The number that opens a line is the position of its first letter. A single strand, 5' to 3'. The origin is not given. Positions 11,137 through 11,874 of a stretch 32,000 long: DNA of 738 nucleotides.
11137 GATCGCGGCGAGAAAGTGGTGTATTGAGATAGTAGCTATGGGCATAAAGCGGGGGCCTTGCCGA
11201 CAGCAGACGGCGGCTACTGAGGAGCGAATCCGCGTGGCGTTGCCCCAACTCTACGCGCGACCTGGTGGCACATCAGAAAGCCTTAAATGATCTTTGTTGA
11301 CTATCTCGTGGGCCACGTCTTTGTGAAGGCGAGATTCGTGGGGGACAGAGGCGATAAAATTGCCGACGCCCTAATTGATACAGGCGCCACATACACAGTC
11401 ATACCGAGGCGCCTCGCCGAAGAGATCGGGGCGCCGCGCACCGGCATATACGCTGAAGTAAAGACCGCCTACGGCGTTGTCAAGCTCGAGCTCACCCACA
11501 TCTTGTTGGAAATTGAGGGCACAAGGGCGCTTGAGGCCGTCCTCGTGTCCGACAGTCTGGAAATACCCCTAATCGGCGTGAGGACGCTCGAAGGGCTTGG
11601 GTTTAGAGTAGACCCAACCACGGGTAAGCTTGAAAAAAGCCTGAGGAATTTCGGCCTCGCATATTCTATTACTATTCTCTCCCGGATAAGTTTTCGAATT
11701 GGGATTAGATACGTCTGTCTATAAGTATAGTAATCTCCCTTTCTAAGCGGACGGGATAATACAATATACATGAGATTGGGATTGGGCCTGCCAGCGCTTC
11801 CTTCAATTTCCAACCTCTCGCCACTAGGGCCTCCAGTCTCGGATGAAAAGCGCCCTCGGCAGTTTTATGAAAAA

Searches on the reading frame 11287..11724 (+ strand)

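Call 103: search_protein_families(library=pfam, proteins=[window:11287-11724:+], max_evalue=0.001)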
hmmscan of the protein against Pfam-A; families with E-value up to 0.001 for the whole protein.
window:11287-11724:+ (145 aa): 2 families
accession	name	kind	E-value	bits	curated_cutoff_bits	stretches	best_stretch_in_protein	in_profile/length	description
PF13975.11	gag-asp_proteas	-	6.4e-10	39.9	28.2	1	26-101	10-90/92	gag-polyprotein putative aspartyl protease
PF13650.11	Asp_protease_2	-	5.3e-07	30.7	24.3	1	24-71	8-57/90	Aspartyl protease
